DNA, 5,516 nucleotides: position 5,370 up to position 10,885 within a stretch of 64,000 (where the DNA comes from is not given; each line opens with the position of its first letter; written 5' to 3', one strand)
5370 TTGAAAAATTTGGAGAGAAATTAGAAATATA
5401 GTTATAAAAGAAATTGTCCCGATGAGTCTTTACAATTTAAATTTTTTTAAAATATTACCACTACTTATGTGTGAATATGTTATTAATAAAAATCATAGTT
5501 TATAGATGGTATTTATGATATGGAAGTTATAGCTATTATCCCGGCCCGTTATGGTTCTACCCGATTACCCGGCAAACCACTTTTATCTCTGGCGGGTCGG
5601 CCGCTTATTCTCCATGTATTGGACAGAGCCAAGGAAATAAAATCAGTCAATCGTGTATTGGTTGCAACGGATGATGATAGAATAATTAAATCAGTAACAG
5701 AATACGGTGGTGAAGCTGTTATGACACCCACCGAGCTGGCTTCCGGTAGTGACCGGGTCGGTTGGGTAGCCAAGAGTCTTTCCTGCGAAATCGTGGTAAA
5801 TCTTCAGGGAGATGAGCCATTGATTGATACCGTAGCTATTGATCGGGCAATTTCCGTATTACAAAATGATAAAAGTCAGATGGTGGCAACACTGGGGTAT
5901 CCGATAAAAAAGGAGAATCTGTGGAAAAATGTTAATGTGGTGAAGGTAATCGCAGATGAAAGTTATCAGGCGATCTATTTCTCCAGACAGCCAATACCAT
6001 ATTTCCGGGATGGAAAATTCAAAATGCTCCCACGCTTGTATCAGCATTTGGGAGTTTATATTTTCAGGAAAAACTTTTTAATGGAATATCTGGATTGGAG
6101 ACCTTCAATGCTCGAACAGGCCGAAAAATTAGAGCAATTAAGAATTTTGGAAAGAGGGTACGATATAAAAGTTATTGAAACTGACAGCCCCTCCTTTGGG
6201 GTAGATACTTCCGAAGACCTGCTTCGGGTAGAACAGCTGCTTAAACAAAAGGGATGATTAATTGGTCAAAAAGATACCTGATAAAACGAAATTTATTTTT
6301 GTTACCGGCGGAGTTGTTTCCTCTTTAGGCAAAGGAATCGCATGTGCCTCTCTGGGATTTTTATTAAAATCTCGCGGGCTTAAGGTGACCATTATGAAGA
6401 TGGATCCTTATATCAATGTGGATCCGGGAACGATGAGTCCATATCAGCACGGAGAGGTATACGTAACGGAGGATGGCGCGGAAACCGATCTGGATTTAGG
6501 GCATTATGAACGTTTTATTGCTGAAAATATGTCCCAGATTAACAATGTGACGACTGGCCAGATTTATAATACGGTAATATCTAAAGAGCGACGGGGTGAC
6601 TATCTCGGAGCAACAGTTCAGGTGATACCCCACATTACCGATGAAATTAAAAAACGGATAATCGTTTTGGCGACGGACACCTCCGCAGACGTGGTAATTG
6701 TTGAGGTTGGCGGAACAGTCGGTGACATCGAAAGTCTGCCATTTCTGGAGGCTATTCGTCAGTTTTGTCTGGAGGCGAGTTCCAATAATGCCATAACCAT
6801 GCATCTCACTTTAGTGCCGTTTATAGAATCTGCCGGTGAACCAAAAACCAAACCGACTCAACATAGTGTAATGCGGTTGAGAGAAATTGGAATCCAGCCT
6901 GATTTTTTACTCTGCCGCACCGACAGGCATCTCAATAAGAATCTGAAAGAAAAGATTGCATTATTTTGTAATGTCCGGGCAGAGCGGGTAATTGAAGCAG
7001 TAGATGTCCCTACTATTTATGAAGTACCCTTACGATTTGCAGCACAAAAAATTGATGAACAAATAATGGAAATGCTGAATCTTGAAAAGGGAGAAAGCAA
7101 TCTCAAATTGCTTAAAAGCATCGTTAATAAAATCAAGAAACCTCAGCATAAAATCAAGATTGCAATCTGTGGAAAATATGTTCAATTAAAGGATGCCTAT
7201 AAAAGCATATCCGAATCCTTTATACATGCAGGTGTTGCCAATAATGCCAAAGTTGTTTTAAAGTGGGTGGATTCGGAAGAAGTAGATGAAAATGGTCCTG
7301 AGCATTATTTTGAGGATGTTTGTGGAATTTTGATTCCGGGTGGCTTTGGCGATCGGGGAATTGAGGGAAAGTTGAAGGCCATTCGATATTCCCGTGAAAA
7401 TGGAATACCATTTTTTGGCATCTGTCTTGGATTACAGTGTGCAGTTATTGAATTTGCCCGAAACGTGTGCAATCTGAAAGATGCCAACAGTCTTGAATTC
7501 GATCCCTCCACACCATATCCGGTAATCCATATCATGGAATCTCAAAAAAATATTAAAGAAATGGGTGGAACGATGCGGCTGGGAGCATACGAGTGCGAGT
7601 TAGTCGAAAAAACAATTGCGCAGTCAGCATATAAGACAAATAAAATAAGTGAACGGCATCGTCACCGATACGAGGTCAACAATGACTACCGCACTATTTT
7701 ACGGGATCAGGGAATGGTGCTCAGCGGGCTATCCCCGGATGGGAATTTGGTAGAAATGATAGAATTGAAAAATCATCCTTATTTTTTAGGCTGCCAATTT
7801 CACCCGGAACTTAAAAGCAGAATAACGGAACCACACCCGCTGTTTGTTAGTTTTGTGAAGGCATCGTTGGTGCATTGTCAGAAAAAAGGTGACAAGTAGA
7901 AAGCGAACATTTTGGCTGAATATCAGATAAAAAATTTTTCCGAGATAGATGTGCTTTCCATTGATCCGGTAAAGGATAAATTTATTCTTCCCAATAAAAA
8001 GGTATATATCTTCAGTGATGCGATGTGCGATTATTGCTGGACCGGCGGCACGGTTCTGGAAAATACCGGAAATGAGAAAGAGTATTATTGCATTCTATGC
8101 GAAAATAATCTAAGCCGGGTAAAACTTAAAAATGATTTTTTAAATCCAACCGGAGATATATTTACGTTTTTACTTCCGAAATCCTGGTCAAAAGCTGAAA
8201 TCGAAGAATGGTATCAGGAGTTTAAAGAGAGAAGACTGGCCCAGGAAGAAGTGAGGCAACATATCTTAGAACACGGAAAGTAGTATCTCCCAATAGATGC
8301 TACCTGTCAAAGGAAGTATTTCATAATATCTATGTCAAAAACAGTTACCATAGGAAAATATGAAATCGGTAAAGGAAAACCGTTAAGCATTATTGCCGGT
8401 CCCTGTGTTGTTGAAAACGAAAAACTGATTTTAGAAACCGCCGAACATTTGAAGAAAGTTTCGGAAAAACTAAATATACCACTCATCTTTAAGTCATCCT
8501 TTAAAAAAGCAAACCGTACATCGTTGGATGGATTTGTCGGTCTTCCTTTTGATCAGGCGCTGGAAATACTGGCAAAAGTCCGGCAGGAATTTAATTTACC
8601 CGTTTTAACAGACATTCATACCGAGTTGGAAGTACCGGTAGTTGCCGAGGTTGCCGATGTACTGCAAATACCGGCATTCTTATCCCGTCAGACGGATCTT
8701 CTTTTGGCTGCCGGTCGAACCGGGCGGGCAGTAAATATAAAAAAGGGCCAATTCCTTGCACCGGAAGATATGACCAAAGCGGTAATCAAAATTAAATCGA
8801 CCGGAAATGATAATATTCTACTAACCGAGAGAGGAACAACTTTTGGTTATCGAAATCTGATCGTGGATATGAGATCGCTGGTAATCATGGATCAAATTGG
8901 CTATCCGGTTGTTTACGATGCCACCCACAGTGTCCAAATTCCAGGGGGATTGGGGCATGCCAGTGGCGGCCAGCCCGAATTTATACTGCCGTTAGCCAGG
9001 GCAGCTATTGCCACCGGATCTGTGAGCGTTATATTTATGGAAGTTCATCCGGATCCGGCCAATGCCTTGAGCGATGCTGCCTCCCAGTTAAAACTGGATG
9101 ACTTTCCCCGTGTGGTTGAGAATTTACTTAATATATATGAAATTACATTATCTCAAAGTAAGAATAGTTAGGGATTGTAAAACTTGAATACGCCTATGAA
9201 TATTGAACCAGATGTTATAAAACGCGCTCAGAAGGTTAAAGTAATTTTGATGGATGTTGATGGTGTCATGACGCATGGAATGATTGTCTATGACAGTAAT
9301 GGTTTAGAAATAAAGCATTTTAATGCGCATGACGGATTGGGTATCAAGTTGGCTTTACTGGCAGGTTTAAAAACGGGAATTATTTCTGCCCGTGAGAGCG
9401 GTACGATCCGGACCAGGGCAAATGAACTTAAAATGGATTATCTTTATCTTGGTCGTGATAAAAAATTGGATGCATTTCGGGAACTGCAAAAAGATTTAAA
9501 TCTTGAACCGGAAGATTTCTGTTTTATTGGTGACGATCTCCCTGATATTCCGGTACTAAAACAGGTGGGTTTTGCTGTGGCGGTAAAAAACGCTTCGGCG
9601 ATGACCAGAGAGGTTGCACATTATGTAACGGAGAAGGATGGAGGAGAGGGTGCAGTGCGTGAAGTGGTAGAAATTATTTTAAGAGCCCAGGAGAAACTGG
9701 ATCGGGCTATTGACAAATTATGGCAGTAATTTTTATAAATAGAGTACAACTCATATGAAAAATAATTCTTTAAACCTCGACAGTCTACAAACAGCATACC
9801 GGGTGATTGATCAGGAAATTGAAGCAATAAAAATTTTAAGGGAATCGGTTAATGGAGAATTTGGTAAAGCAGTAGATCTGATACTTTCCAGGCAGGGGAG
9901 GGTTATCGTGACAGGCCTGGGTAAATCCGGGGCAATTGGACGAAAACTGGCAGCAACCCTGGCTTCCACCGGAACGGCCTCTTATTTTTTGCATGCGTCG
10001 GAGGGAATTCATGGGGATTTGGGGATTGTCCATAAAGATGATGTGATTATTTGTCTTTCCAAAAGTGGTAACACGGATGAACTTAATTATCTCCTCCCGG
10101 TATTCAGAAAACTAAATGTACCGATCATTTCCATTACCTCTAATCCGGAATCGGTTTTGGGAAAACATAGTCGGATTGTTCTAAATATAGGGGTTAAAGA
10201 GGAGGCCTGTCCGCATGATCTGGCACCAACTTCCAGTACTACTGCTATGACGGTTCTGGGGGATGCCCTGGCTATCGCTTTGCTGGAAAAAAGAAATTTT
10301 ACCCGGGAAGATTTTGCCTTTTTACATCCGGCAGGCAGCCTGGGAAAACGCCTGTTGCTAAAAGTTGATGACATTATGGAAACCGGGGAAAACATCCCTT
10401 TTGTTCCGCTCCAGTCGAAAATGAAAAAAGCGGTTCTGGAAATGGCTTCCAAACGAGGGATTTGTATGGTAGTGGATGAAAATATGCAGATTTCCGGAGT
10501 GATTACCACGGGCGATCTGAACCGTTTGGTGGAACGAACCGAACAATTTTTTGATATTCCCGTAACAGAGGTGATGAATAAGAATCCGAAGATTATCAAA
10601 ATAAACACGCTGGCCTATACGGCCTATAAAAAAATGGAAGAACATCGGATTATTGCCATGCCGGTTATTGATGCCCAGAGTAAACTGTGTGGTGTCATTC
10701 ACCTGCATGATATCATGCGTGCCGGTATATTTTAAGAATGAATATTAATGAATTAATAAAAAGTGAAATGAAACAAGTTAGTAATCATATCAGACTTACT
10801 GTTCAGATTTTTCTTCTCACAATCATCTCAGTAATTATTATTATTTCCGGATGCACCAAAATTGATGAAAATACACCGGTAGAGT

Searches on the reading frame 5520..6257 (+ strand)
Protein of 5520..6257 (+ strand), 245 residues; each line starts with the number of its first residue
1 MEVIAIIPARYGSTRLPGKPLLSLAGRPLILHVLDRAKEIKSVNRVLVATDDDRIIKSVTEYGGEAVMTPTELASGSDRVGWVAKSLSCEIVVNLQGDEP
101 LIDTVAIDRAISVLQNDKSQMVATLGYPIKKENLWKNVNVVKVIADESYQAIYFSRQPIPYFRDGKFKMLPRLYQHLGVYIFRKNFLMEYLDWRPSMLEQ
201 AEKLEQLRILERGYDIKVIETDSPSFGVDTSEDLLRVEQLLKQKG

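Call 64: search_protein_families(library=pfam, proteins=[window:5520-6257:+], max_evalue=0.00001)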
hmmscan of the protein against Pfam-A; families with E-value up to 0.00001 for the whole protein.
window:5520-6257:+ (245 aa): 2 families
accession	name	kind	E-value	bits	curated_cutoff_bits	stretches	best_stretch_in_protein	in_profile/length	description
PF02348.25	CTP_transf_3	-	2.1e-59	201.4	22.6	1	4-216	1-217/217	Cytidylyltransferase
PF12804.13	NTP_transf_3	-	1.2e-07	32.4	27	1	18-123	15-120/160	MobA-like NTP transferase domain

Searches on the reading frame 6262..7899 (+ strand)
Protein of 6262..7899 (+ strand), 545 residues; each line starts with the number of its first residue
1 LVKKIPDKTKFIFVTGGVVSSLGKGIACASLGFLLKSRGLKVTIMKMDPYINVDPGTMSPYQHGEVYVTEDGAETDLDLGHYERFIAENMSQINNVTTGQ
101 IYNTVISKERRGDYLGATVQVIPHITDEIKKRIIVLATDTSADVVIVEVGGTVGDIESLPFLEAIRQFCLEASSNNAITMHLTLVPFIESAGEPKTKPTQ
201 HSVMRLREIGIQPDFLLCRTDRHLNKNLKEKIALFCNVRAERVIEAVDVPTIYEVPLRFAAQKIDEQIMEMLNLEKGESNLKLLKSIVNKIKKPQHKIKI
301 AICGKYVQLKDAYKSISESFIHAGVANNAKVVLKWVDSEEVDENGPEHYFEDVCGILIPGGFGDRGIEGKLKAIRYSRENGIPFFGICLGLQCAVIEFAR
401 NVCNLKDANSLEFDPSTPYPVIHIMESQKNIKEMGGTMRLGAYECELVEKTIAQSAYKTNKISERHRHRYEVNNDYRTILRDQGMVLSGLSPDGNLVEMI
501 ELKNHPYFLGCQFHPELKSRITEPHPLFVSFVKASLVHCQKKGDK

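Call 64: search_protein_families(library=pfam, proteins=[window:6262-7899:+], max_evalue=0.00001)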
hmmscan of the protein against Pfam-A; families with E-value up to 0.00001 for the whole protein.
window:6262-7899:+ (545 aa): 3 families
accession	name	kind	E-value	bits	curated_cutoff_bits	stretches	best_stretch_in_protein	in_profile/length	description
PF06418.20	CTP_synth_N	-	8.9e-128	425.7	26.1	1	10-274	1-265/265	CTP synthase N-terminus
PF00117.34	GATase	-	1.4e-41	142.7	22.8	1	309-533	2-189/190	Glutamine amidotransferase class-I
PF07722.19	Peptidase_C26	-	2.7e-07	31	20.5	1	372-516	96-219/219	Peptidase C26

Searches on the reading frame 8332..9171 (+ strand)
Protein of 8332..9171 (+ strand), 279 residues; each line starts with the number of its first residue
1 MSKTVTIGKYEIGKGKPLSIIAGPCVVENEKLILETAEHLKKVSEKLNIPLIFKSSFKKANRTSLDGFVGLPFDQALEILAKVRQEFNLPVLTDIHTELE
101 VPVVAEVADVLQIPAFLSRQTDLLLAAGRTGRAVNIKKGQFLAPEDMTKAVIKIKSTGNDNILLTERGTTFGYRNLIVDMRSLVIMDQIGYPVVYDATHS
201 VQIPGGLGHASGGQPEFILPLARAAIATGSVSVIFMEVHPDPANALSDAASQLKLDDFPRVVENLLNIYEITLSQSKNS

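Call 64: search_protein_families(library=pfam, proteins=[window:8332-9171:+], max_evalue=0.00001)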
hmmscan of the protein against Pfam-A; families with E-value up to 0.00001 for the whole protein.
window:8332-9171:+ (279 aa): 1 family
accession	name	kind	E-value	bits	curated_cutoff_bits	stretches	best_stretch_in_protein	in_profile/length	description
PF00793.26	DAHP_synth_1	-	2.9e-69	233.4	25.5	1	10-261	10-257/270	DAHP synthetase I family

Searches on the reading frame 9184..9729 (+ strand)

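Call 64: search_protein_families(library=pfam, proteins=[window:9184-9729:+], max_evalue=0.00001)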
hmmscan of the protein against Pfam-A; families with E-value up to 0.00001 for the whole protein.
window:9184-9729:+ (181 aa): 2 families
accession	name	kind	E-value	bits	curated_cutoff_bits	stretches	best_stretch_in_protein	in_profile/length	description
PF08282.18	Hydrolase_3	-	8.9e-11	42.4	20.9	1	93-154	187-248/255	haloacid dehalogenase-like hydrolase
PF00702.32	Hydrolase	-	6.6e-07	30.3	26.4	0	61-129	114-191/191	haloacid dehalogenase-like hydrolase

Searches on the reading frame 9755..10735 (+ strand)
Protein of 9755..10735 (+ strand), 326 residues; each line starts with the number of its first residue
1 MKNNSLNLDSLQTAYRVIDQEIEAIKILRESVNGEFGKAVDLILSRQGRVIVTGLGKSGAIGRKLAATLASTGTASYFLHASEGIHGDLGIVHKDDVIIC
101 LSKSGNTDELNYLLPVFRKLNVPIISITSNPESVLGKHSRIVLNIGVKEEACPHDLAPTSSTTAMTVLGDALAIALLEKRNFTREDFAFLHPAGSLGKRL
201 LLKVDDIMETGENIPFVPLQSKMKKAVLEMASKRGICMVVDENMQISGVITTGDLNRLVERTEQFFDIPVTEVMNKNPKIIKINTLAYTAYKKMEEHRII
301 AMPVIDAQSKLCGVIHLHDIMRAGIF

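Call 64: search_protein_families(library=pfam, proteins=[window:9755-10735:+], max_evalue=0.00001)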
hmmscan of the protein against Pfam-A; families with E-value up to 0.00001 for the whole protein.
window:9755-10735:+ (326 aa): 2 families
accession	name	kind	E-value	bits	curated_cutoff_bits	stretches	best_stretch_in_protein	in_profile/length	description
PF01380.27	SIS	-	1.1e-27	96.8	25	1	44-175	2-131/131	SIS domain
PF00571.33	CBS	-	3.7e-17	62.8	24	1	270-323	1-54/57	CBS domain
